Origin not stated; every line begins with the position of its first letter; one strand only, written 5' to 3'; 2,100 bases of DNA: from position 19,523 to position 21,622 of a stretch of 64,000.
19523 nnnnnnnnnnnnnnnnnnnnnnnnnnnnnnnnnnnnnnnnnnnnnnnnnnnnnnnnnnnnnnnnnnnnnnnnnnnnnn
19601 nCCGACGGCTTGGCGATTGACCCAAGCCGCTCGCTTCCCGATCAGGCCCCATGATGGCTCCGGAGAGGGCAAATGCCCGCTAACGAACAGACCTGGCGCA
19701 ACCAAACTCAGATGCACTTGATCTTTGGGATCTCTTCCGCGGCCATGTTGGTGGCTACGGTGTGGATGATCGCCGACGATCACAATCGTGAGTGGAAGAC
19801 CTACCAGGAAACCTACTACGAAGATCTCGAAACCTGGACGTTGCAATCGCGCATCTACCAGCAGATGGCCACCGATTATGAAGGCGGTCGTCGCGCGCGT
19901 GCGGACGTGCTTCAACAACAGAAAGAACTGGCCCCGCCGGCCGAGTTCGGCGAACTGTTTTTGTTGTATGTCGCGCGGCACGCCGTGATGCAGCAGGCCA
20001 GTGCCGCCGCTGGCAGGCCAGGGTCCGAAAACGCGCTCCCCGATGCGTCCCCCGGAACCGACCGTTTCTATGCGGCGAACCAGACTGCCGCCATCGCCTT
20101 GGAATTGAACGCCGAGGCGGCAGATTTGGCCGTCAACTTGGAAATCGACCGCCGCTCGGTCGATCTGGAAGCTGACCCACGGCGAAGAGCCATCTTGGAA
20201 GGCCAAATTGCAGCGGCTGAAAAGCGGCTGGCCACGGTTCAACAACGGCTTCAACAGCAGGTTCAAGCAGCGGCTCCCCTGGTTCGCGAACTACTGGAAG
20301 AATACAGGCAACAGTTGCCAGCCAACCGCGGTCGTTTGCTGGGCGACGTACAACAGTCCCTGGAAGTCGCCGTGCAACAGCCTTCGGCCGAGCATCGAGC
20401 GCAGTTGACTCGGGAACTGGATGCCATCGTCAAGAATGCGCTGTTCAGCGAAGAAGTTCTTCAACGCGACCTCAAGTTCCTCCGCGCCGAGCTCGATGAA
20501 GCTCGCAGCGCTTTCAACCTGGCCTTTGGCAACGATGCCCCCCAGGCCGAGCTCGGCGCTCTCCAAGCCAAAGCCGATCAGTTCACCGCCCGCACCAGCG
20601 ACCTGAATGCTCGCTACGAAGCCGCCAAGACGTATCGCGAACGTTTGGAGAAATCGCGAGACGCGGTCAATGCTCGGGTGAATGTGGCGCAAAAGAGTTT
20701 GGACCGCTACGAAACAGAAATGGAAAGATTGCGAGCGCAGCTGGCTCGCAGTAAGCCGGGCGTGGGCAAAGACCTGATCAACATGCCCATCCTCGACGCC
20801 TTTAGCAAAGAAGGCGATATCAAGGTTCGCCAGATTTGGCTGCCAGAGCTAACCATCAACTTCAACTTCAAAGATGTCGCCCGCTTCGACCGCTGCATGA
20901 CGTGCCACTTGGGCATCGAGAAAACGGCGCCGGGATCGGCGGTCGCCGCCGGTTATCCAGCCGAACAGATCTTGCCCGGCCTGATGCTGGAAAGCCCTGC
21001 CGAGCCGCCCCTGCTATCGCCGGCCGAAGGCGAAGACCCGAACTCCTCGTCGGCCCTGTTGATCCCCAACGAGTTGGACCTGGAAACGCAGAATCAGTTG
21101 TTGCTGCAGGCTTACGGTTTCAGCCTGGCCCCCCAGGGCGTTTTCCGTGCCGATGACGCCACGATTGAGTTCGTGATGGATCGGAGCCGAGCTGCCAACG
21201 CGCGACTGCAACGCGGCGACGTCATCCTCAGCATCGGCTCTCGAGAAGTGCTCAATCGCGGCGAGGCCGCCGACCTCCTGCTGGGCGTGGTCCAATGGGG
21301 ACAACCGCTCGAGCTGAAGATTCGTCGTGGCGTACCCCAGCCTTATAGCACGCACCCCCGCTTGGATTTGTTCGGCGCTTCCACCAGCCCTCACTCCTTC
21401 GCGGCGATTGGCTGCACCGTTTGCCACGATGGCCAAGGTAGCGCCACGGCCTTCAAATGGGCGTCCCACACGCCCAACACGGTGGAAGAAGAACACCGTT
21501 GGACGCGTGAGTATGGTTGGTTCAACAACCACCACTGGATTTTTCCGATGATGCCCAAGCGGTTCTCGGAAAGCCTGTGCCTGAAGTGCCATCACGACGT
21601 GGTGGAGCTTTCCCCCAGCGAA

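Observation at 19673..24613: A 1646-aa membrane-anchored octahaem cytochrome c with coiled-coil and PDZ-like modules sits where the c1/f subunit of a Rieske/cyt b complex would be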

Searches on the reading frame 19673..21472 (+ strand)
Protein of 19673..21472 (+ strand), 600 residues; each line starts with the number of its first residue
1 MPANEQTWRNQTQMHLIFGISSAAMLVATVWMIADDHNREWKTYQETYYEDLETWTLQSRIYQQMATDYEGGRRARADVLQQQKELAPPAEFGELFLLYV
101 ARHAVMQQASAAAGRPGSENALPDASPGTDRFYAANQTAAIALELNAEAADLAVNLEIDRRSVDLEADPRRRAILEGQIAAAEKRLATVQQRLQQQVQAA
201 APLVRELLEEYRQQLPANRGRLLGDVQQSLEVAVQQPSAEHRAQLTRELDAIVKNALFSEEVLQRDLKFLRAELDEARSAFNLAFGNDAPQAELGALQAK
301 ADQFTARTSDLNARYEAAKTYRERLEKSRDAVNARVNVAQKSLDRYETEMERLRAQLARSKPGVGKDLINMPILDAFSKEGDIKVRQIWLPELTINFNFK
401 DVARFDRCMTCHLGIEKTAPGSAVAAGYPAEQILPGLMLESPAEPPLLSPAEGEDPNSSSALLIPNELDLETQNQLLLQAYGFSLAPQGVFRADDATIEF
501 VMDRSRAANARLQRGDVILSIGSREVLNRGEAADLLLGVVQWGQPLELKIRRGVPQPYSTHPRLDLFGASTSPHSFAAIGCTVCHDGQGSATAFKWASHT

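Call 44: predict_structure(alignment_id=A3)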
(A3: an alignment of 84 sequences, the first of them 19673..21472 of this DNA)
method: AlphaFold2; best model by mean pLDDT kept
length: 600 residues; sequences in the alignment: 84
mean_pLDDT: 91.9   pTM: 0.85
mean pLDDT of the five models: 91.9, 90.5, 90.2, 89.6, 89.6
residues with pLDDT >= 90: 481; 70-90: 82; 50-70: 23; < 50: 14
segments of 3 or more residues with pLDDT < 50: 589-600
pLDDT, mean of each block of 10 residues (from residue 1): 57 91 96 89 95 96 92 97 98 98 94 69 76 96 98 98 92 95 98 98 97 95 97 98 98 98 98 98 98 98 96 96 98 98 97 96 91 81 89 85 89 95 95 98 93 77 88 96 97 98 94 98 98 96 98 97 92 92 69 38
secondary structure, 60 per line:
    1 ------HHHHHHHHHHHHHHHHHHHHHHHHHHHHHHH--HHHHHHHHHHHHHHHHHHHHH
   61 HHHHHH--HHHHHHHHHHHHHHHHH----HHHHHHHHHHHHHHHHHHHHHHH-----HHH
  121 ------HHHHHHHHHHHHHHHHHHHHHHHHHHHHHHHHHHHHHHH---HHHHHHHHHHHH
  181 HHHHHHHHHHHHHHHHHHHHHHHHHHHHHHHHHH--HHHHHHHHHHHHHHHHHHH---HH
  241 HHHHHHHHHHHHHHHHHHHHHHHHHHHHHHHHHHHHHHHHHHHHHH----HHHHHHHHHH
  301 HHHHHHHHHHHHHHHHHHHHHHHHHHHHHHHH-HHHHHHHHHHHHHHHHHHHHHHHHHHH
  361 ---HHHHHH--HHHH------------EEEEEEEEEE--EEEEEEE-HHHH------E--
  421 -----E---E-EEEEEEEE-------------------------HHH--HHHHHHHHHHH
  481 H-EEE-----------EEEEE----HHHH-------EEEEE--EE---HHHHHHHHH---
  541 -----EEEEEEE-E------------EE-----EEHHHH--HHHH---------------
elements in order: H7-37 H40-66 H69-85 H90-112 H127-165 H169-214 H217-235 H239-286 H291-332 H334-360 H364-369 H372-375 E388-397 E400-406 H408-411 E432-439 H470-481 E483-485 E497-501 H506-509 E517-521 H529-537 E546-552 H576-579 H582-585

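Call 47: fold_search(model_id=the predicted structure, library=pdb)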
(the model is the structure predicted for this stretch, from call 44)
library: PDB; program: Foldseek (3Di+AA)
matches with E <= 10: 1031; with E <= 0.001: 0
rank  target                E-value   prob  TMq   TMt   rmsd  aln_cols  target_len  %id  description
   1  8xsr_B                2.1e-02  0.47  0.11  0.11  26.7       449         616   11  Cryo-EM structure of MsRv1273c/72c from Mycobacterium smegmatis in the ATP|ADP-bound IFasym-2 state (released 2025-05-14)
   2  9k1l_A                3.1e-02  0.82  0.12  0.24  28.0       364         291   10  Complex structure of CNK2 and SAMD12 (released 2025-03-12)
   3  7p73_A                3.2e-02  1.00  0.11  0.15   3.9        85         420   25  The PDZ domain of SYNJ2BP complexed with the PDZ-binding motif of HTLV1-TAX1 (released 2022-07-27)
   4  8cn1_H                3.4e-02  1.00  0.10  0.53   3.9        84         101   27  hDLG1-PDZ1 in complex with a TAX1 peptide from HTLV-1 (released 2023-08-02)
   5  1va8_MODEL_1_A        3.4e-02  1.00  0.12  0.53  11.1       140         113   15  Solution structure of the PDZ domain of Pals1 protein (released 2005-02-22)
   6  7r2t_A                3.7e-02  1.00  0.12  0.17   4.0       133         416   16  SYNJ2BP complex with a phosphorylated Vangl2 peptide at the P-1 position. (released 2023-05-17)
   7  8wcx_B                3.9e-02  0.35  0.11  0.11  26.4       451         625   12  Cryo-EM structure of MsRv1273c/72c from Mycobacterium smegmatis in the AMPPNP-bound IFasym-1 state (released 2025-03-26)
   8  2eaq                  4.1e-02  1.00  0.13  0.72   4.7       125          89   14  Crystal structure of PDZ domain of KIAA0858 (LIM), MS0793 from Homo sapiens (released 2007-07-31)
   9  8cn1_G                4.1e-02  1.00  0.11  0.55   3.8        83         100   26  hDLG1-PDZ1 in complex with a TAX1 peptide from HTLV-1 (released 2023-08-02)
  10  2eeh_MODEL_1_A        4.3e-02  1.00  0.12  0.62   8.5       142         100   20  Solution Structure of First PDZ domain of PDZ Domain Containing Protein 7 (released 2007-08-21)
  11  2jik_B                4.6e-02  1.00  0.11  0.59   3.6        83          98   24  Crystal structure of PDZ domain of Synaptojanin-2 binding protein (released 2007-07-10)
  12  2aww_B                4.8e-02  1.00  0.11  0.60   3.1        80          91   22  Synapse associated protein 97 PDZ2 domain variant C378G with C-terminal GluR-A peptide (released 2006-08-29)
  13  6zbz_B                4.8e-02  1.00  0.11  0.59   4.6        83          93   22  Small-molecule inhibitors of the PDZ domain of Dishevelled proteins interrupt Wnt signalling (released 2021-06-23)
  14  9f6s_A                5.0e-02  1.00  0.11  0.68   2.8        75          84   28  PDZ domain in complex with the peptide from AP2-associated protein kinase 1 (released 2025-05-14)
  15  8cn1_K                5.0e-02  1.00  0.11  0.55   3.8        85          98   26  hDLG1-PDZ1 in complex with a TAX1 peptide from HTLV-1 (released 2023-08-02)
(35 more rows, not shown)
